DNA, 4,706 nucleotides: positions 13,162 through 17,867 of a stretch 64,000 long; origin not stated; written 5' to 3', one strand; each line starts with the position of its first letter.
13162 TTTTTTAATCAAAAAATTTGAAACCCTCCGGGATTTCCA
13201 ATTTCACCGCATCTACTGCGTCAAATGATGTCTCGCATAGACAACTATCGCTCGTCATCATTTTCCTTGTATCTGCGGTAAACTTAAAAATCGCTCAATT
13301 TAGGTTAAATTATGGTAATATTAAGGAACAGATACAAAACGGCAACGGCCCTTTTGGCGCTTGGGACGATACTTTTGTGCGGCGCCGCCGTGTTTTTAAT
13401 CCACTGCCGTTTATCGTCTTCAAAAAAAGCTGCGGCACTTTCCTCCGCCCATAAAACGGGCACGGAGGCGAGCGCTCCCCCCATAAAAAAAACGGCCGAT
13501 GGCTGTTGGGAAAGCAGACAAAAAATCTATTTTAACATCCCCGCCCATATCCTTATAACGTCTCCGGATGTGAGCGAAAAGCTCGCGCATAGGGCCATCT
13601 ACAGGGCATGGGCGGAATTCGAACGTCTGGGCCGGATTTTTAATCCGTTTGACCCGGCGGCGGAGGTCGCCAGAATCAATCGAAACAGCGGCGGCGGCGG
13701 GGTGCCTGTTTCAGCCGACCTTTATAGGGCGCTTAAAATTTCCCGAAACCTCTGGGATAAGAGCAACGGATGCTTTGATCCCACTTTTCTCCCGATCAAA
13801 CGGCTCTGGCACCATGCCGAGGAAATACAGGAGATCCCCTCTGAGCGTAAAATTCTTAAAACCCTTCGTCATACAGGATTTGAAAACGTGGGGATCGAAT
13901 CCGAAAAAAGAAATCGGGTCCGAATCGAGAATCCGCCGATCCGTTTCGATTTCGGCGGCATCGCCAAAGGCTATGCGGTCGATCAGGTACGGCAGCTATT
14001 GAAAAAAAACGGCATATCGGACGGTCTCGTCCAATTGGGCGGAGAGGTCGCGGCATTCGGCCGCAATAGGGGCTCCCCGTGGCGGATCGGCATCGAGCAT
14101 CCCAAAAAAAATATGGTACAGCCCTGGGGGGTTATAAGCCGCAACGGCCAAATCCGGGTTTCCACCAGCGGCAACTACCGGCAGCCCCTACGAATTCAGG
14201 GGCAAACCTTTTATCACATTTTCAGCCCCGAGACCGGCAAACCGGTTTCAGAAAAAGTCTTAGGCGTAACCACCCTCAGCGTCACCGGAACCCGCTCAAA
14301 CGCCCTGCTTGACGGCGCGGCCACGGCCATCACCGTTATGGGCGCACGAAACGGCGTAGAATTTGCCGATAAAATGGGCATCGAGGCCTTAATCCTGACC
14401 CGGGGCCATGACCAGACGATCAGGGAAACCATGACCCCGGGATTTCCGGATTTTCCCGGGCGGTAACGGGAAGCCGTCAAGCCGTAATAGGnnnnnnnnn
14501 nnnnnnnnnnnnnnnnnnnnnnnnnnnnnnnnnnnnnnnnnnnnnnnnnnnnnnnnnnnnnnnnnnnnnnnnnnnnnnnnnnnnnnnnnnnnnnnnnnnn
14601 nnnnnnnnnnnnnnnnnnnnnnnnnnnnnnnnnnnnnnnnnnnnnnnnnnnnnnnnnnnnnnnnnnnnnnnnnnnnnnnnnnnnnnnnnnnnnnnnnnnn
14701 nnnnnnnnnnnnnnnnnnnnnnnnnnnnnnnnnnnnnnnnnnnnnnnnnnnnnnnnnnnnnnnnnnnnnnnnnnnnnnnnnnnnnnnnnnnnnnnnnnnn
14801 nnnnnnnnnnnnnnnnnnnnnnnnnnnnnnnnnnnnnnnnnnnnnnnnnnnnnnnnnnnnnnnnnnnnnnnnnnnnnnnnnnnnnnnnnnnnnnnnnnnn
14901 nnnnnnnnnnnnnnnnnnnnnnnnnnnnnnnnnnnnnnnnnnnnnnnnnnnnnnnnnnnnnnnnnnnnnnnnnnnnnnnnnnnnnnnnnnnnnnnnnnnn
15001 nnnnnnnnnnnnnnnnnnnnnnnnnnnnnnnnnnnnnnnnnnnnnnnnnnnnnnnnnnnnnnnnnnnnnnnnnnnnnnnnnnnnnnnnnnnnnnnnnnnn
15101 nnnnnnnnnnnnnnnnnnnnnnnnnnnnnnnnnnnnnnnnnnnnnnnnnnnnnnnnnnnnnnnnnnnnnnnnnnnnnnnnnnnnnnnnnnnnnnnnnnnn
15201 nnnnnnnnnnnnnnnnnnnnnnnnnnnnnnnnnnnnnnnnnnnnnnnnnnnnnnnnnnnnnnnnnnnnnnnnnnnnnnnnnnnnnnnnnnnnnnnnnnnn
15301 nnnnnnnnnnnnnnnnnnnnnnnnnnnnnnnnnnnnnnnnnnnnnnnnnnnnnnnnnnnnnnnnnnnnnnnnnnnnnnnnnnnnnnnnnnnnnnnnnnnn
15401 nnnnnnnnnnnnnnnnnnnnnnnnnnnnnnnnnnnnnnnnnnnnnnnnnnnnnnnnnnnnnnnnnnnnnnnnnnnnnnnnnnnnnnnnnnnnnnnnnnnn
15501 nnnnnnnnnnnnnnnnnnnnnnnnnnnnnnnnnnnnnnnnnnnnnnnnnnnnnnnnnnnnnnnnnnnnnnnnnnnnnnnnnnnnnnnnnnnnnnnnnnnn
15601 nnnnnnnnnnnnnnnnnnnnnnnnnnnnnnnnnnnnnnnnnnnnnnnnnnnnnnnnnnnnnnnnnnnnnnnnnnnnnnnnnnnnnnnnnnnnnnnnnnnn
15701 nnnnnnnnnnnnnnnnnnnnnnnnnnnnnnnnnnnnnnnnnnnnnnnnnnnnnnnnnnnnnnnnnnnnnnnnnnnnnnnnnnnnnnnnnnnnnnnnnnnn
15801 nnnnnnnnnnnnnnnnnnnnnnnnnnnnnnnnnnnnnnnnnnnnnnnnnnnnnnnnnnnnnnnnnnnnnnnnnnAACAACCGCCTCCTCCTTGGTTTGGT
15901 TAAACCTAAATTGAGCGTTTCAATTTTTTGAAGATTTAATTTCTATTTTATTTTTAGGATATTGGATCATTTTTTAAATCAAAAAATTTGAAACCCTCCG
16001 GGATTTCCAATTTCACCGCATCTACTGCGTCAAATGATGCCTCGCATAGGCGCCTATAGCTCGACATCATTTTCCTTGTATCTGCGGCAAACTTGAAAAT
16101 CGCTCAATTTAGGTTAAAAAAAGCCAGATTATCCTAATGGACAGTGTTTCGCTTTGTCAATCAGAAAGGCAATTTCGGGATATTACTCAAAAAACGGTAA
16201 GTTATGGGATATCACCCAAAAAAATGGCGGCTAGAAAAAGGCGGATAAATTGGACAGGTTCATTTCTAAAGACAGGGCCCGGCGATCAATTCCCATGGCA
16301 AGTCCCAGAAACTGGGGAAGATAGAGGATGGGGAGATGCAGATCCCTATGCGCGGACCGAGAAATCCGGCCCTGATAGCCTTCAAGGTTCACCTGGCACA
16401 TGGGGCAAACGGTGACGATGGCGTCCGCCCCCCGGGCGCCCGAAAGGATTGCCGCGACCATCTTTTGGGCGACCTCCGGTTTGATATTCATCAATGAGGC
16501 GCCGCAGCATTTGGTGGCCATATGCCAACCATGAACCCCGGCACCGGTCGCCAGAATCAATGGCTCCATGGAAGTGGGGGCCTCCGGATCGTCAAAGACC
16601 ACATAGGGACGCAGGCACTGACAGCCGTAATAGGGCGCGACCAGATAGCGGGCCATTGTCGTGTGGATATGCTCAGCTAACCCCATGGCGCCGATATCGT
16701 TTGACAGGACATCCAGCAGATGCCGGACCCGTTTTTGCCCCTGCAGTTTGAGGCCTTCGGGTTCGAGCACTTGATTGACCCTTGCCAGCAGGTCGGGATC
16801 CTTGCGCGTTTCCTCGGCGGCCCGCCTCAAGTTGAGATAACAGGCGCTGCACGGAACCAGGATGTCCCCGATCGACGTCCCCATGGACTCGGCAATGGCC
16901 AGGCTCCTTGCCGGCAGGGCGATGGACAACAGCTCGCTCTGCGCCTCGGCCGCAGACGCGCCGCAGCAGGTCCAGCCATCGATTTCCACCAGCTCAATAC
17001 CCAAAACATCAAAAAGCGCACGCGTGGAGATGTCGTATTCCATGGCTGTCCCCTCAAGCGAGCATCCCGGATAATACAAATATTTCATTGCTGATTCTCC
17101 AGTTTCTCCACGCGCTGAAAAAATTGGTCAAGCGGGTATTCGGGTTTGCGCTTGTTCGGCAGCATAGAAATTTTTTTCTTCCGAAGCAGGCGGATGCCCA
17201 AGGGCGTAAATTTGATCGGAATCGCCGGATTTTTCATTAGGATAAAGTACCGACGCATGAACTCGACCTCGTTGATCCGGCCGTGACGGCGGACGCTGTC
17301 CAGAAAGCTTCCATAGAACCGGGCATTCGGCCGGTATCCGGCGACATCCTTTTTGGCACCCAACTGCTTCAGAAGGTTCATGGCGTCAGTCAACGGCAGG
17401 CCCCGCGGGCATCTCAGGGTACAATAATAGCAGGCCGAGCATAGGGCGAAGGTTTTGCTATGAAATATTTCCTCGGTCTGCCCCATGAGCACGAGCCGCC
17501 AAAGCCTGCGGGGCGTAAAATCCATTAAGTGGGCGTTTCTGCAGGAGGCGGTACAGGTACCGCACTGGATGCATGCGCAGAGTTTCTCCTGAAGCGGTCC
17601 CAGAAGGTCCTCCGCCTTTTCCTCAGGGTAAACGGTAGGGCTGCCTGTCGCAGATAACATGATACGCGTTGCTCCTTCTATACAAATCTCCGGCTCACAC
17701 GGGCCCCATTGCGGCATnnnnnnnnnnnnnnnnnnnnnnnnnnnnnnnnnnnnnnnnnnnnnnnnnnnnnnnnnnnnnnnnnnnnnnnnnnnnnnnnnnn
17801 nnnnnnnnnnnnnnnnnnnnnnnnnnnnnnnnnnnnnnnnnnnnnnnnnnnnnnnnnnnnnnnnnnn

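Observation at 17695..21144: CheY-like phospho-receiver domain embedded inside a tandem HdrA flavin/FeS electron-bifurcation subunit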

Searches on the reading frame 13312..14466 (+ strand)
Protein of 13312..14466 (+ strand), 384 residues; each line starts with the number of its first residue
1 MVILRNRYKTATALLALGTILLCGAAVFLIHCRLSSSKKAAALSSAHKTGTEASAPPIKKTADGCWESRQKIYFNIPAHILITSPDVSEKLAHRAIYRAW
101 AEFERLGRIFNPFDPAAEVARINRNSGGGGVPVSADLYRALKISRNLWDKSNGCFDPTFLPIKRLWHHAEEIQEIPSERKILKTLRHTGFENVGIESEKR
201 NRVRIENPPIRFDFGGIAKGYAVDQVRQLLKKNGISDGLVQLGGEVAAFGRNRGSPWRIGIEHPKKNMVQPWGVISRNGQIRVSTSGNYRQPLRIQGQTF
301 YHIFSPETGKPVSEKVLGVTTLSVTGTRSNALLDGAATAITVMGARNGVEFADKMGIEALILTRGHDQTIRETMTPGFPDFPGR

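Call 34: search_protein_families(library=pfam, proteins=[window:13312-14466:+], max_evalue=0.001)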
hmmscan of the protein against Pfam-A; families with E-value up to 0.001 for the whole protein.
window:13312-14466:+ (384 aa): 1 family
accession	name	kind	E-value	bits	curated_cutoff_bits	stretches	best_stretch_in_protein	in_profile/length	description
PF02424.20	ApbE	-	5.5e-67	226.5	25.6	1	98-361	15-266/266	ApbE family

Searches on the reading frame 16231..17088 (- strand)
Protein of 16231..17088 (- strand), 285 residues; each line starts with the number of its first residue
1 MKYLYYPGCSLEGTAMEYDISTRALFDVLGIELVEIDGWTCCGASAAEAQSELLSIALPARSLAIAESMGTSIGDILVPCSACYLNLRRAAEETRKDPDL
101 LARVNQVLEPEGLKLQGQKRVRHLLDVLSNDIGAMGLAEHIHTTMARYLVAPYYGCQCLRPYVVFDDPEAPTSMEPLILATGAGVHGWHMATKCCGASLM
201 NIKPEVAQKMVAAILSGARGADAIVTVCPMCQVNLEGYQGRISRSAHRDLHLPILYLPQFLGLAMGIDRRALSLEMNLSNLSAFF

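Call 7: search_protein_families(library=pfam, proteins=[window:16231-17088:-], max_evalue=0.001)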
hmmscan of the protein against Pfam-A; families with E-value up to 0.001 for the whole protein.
window:16231-17088:- (285 aa): 1 family
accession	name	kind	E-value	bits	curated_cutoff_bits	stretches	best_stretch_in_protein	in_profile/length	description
PF02754.22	CCG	-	7.1e-21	74.6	20.6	2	3-88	1-85/85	Cysteine-rich domain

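Call 19: search_protein_families(library=ncbifam, proteins=[window:16231-17088:-], max_evalue=0.00001)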
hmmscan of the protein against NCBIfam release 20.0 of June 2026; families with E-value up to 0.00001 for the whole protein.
window:16231-17088:- (285 aa): 5 families
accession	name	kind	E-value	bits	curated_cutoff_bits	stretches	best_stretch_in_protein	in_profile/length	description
NF042965.1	MFR_anch_SdhE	equivalog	4.1e-50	170.9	500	1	2-278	2-275/282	8-methylmenaquinol:fumarate reductase membrane anchor subunit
TIGR03288.1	CoB_CoM_SS_B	equivalog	2.3e-45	155.1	345.15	1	2-278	1-280/290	CoB--CoM heterodisulfide reductase subunit B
NF041780.1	hetero_SS_HdrB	equivalog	2.3e-19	69.8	450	1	19-269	22-285/304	ferredoxin:CoB-CoM heterodisulfide reductase subunit HdrB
NF045663.1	diclust_near_Sec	equivalog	2.6e-07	29.1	530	0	2-95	421-511/759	pyridine nucleotide-disulfide oxidoreductase/dicluster-binding protein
NF045670.1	quin_L_LdhH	equivalog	1e-06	27.4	800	1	2-237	468-687/706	L-lactate dehydrogenase (quinone) large subunit LdhH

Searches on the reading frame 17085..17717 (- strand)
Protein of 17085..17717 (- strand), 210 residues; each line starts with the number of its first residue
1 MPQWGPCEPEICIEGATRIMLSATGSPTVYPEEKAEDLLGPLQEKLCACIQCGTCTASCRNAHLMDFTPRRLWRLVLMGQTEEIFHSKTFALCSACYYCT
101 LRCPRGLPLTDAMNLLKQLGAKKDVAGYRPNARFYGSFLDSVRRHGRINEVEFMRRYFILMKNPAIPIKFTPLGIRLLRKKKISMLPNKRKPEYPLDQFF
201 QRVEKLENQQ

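Call 7: search_protein_families(library=pfam, proteins=[window:17085-17717:-], max_evalue=0.001)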
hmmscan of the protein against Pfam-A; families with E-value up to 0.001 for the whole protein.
window:17085-17717:- (210 aa): 5 families
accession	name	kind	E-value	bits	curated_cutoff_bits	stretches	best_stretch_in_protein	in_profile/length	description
PF13534.11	Fer4_17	-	2.9e-09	37.8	22.2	1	48-107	1-60/61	4Fe-4S dicluster domain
PF13187.11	Fer4_9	-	1.8e-08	34.7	27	1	48-106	1-50/52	4Fe-4S dicluster domain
PF13183.11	Fer4_8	-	1e-06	29.6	27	1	48-107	4-68/68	4Fe-4S dicluster domain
PF12838.12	Fer4_7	-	4.4e-05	24.3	27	1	49-106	2-51/52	4Fe-4S dicluster domain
PF13237.11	Fer4_10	-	0.00017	21.9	25.5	0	48-59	8-19/53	4Fe-4S dicluster domain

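Call 19: search_protein_families(library=ncbifam, proteins=[window:17085-17717:-], max_evalue=0.00001)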
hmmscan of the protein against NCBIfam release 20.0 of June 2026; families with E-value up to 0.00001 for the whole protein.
window:17085-17717:- (210 aa): 7 families
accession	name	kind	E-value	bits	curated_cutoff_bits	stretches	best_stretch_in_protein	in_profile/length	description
TIGR03290.1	CoB_CoM_SS_C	equivalog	1.4e-19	70.5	160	1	48-126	3-81/144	CoB--CoM heterodisulfide reductase subunit C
NF041779.1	hetero_SS_HdrC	equivalog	2.1e-15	56.7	350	1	48-125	32-108/198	ferredoxin:CoB-CoM heterodisulfide reductase subunit HdrC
NF041890.1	hdrC_Methbact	equivalog_domain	6.6e-14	51.9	270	1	34-128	16-109/192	ferredoxin:CoB-CoM heterodisulfide reductase subunit HdrC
NF038018.1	qmoC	equivalog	5.2e-08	32.7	300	1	44-119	15-90/360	quinone-interacting membrane-bound oxidoreductase complex subunit QmoC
NF005746.0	PRK07570.1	subfamily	5.4e-08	32.4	243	1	47-117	157-238/250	succinate dehydrogenase/fumarate reductase iron-sulfur subunit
NF009227.0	PRK12577.1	equivalog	1.2e-06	27.5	349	0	46-203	151-322/330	succinate dehydrogenase/fumarate reductase iron-sulfur subunit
NF008369.0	PRK11168.1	equivalog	9.4e-06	24.8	278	1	44-118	8-85/401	anaerobic glycerol-3-phosphate dehydrogenase subunit C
